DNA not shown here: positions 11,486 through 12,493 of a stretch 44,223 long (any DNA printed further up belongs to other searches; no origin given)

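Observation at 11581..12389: Dam methyltransferase as an autonomous reverse-oriented cassette between head genes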

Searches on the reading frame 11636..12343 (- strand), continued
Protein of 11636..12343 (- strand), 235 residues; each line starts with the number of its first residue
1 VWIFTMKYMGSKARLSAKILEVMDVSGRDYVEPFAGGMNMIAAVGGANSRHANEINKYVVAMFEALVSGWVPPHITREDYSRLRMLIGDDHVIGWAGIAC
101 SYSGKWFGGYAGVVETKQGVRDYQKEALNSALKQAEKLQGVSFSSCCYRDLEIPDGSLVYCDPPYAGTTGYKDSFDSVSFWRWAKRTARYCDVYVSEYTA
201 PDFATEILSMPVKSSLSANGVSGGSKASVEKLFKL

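Call 49: predict_structure(alignment_id=A3)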
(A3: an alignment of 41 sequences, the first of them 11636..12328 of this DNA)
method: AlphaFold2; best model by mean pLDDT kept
length: 230 residues; sequences in the alignment: 41
mean_pLDDT: 87.0   pTM: 0.85
mean pLDDT of the five models: 87.0, 86.7, 86.4, 85.7, 85.7
residues with pLDDT >= 90: 146; 70-90: 52; 50-70: 22; < 50: 10
segments of 3 or more residues with pLDDT < 50: 211-219
pLDDT, mean of each block of 10 residues (from residue 1): 64 91 96 92 96 96 96 94 97 78 83 84 91 97 96 92 62 95 98 93 82 44 84
secondary structure, 60 per line:
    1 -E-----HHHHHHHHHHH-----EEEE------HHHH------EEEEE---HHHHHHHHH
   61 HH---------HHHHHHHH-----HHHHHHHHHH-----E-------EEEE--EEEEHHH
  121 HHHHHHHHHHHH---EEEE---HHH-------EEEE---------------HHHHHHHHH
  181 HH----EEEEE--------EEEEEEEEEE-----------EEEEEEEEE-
elements in order: H8-18 E24-27 H34-37 E44-48 H52-62 H72-79 H85-94 E108-111 E114-117 H118-132 E136-139 E153-156 H172-182 E187-191 E200-209 E221-229

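Call 54: fold_search(model_id=the predicted structure, library=pdb)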
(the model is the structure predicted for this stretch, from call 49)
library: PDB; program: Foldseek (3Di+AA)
matches with E <= 10: 827; with E <= 0.001: 37
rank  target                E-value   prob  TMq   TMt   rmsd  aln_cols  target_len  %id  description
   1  2ore_F                7.8e-11  1.00  0.64  0.61   7.3       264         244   18  Binary Structure of Escherichia coli DNA Adenine Methyltransferase and S-adenosylhomocysteine (released 2007-06-26)
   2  2g1p_B                1.2e-10  1.00  0.65  0.62   7.2       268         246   19  Structure of E. coli DNA adenine methyltransferase (DAM) (released 2006-11-21)
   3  2g1p_A                2.3e-10  1.00  0.64  0.61   7.3       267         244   20  Structure of E. coli DNA adenine methyltransferase (DAM) (released 2006-11-21)
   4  4rtl_A                2.5e-10  1.00  0.64  0.59   7.6       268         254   20  Complex of Escherichia coli DNA Adenine Methyltransferase (DAM) with Sinefungin and with DNA Containing Distal Pap Reg (released 2015-04-15)
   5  2ore_E                2.6e-10  1.00  0.64  0.61   7.2       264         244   19  Binary Structure of Escherichia coli DNA Adenine Methyltransferase and S-adenosylhomocysteine (released 2007-06-26)
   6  7m6b_A                2.8e-10  1.00  0.68  0.65   4.8       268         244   18  The Crystal Structure of Mcbe1 (released 2021-04-14)
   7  4rtj_A                3.1e-10  1.00  0.66  0.61   5.0       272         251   19  A non-cognate complex of Escherichia coli DNA Adenine Methyltransferase (DAM) with DNA and Sinefungin (released 2015-04-15)
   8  2ore_D                3.1e-10  1.00  0.63  0.60   7.2       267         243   19  Binary Structure of Escherichia coli DNA Adenine Methyltransferase and S-adenosylhomocysteine (released 2007-06-26)
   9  4rtm_A                3.6e-10  1.00  0.65  0.61   7.3       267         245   19  Complex of Escherichia coli DNA Adenine Methyltransferase (DAM) with AdoMet and with DNA Containing Distal Pap Regulon (released 2015-04-15)
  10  4rtq_A                3.6e-10  1.00  0.64  0.60   7.4       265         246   18  Complex of Escherichia coli DNA Adenine Methyltransferase (DAM) with AdoHcy and a 5-bp non-canonical site (GTTTA ) (released 2015-04-15)
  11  4rtk_A                3.8e-10  1.00  0.63  0.60   7.5       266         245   18  Complex of Escherichia coli DNA Adenine Methyltransferase (DAM) with SAH and with DNA Containing Distal Pap Regulon Se (released 2015-04-15)
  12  4rtn_A                4.0e-10  1.00  0.62  0.58   7.5       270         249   18  Complex of Escherichia coli DNA Adenine Methyltransferase (DAM) with AdoHcy and with DNA Containing Proximal Pap Regul (released 2015-04-15)
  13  4rtr_A                5.8e-10  1.00  0.64  0.61   7.4       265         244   18  Complex of Escherichia coli DNA Adenine Methyltransferase (DAM) with AdoMet and a 5-bp non-canonical site (GTTTA ) (released 2015-04-15)
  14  4rtp_A                1.1e-09  1.00  0.63  0.59   7.3       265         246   18  Complex of Escherichia coli DNA Adenine Methyltransferase (DAM) with AdoMet and with DNA Containing Proximal Pap Regul (released 2015-04-15)
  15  4rts_A                2.5e-09  1.00  0.65  0.62   5.2       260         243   17  Complex of Escherichia coli DNA Adenine Methyltransferase (DAM) with AdoMet and a 5-bp non-canonical site (GTCTA) (released 2015-04-15)
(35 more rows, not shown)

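Call 55: search_solved_structures(query=A3, max_evalue=0.01, show_alignments=5)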
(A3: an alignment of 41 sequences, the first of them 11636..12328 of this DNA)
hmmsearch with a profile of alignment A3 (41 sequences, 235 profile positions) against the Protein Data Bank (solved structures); distinct sequences matched with E-value up to 0.01: 10.
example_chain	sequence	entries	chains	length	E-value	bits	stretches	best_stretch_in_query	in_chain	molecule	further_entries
1yf3_A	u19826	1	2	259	3.5e-12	49.6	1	7-173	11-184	DNA adenine methylase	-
1q0s_A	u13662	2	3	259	1.3e-10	44.5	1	7-173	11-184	DNA adenine methylase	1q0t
1yfj_A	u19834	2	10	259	1.7e-10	44.1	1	7-173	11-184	DNA adenine methylase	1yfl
7m6b_B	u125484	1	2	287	2.7e-07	33.6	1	2-169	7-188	Site-specific DNA-methyltransferase (adenine-specific)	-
2g1p_A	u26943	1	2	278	1.3e-05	28.1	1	8-165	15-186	DNA adenine methylase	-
4rtj_A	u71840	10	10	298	1.7e-05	27.7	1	8-165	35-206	DNA adenine methylase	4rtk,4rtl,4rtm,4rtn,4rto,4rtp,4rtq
4gol_D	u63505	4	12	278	1.9e-05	27.6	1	8-165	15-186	DNA adenine methylase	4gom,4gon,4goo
4gbe_D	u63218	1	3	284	2.1e-05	27.5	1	8-165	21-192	DNA adenine methylase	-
2ore_D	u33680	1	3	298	2.5e-05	27.2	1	8-165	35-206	DNA adenine methylase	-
2dpm_A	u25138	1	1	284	0.0023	20.8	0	2-67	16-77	PROTEIN (ADENINE-SPECIFIC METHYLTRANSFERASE DPNII 1)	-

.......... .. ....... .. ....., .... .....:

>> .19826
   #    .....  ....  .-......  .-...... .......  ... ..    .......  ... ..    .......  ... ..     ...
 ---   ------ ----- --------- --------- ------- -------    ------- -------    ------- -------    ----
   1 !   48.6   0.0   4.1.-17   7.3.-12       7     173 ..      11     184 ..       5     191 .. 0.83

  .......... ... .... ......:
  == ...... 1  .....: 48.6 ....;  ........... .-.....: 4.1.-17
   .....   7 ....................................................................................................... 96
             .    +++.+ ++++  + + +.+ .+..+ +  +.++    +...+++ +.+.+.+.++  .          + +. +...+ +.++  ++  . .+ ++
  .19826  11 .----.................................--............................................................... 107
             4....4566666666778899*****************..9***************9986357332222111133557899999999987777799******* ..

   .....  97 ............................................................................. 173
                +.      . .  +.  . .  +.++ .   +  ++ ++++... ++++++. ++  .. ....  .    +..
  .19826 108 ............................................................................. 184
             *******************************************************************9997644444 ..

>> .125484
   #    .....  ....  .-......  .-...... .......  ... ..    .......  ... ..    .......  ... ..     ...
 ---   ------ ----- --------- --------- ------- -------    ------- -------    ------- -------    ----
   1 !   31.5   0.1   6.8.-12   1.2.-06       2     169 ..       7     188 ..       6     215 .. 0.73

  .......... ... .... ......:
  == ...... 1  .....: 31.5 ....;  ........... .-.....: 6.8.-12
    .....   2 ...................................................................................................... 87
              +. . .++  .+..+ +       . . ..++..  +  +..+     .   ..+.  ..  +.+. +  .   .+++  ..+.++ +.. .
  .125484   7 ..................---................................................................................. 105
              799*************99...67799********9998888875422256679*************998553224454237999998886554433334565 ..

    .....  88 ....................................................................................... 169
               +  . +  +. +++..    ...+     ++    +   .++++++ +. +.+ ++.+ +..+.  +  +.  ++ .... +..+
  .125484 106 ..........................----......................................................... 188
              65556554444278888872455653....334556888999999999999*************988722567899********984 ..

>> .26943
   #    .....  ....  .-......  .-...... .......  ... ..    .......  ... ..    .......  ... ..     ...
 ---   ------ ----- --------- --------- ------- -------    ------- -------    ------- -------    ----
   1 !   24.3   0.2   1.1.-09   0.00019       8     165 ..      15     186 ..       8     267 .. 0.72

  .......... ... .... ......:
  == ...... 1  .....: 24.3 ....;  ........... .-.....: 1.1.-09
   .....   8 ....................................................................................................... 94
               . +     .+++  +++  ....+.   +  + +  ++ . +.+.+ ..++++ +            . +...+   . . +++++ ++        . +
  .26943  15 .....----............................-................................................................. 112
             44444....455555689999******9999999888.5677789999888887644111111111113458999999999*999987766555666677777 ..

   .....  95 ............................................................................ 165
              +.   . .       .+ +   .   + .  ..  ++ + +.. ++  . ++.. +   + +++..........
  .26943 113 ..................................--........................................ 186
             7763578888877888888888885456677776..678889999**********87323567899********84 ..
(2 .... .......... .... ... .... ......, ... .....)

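Call 59: find_encoding_contigs(protein=window:11636-12328:-, flank=6000, max_places=6)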
Protein window:11636-12328:- (230 aa): no gene with exactly this product is on record in the collection.

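Call 60: find_encoding_contigs(protein=P0001, flank=3000, max_places=6)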
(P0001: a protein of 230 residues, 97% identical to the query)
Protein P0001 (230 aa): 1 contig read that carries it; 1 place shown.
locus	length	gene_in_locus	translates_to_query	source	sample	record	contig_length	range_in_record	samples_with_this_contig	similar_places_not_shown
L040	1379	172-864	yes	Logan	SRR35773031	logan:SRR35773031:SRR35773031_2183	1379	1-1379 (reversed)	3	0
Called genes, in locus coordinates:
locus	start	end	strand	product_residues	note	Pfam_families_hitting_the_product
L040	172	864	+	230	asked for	PF02086:MethyltransfD12 (weak)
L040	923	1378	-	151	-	?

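Call 64: search_protein_families(library=pfam, proteins=[L004:6157-6951:+], max_evalue=0.001)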
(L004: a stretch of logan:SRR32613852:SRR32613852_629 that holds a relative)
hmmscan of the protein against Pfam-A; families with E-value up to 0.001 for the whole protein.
L004:6157-6951:+ (264 aa): 2 families
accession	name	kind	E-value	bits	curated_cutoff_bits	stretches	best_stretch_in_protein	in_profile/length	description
PF01555.25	N6_N4_Mtase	-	6.9e-43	147.6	26.7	1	23-257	1-219/221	DNA methylase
PF01170.24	UPF0020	-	0.00088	19.5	22.3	0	4-71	105-167/197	RMKL-like, methyltransferase domain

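Call 94: search_dna_similar(query=window:11636-12328:-, collection=plasmids, mode=protein, max_rows=10)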
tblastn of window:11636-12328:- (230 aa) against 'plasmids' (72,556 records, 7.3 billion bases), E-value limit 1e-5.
Records with a match: 2; places in all: 2; records where one place covers at least 80% of the query: 2.
Best place of each record, by identity: <60% 2.
By first word of the organism name: Clostridium 2.
By predicted mobility (MOB-suite, as given by PLSDB): non-mobilizable 2.
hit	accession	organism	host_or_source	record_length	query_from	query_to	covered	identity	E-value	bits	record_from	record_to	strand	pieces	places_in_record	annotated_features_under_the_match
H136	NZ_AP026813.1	Clostridium tetani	soil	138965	1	228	99%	35.1%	6e-37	144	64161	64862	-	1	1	DNA adenine methylase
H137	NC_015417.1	Clostridium botulinum BKT015925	-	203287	1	228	99%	34.0%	3e-35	139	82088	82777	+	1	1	DNA adenine methylase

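Call 95: find_encoding_contigs(protein=P0113, flank=5000, max_places=2)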
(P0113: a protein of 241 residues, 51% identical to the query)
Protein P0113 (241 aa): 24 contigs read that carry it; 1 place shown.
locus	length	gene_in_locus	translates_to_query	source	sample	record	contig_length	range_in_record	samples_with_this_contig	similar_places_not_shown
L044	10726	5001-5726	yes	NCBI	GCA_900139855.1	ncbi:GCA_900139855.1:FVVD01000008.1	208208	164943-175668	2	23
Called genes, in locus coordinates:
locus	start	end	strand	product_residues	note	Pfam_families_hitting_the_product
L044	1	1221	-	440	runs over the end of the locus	PF00589:Phage_integrase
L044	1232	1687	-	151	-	-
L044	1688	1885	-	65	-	PF11662:DUF3263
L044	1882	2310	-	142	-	-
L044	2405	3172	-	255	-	PF13560:HTH_31 (faint)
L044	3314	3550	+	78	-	PF13560:HTH_31, PF01381:HTH_3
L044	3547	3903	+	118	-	PF12728:HTH_17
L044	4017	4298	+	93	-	-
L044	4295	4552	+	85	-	-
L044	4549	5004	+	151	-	-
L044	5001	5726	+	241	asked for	PF02086:MethyltransfD12 (faint)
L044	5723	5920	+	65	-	-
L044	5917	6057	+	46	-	-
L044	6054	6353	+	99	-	-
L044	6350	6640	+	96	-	-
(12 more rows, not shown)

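Call 96: find_encoding_contigs(protein=P0073, flank=5000, max_places=2)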
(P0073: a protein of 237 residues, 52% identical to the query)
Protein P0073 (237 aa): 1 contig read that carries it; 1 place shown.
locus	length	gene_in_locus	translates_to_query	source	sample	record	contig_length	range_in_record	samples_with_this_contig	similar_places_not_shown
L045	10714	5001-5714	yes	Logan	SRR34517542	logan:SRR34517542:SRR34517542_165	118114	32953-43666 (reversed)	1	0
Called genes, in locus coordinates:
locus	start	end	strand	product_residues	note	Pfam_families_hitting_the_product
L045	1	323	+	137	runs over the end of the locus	-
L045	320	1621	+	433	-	-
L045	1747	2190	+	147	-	-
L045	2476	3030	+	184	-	-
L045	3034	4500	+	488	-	PF00772:DnaB, PF03796:DnaB_C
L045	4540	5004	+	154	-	-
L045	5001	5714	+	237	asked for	PF02086:MethyltransfD12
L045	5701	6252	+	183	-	PF08719:NADAR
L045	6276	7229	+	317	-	PF13662:Toprim_4 (weak)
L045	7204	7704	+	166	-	-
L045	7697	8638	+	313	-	PF12705:PDDEXK_1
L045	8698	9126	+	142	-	-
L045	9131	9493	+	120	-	-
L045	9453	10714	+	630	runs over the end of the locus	-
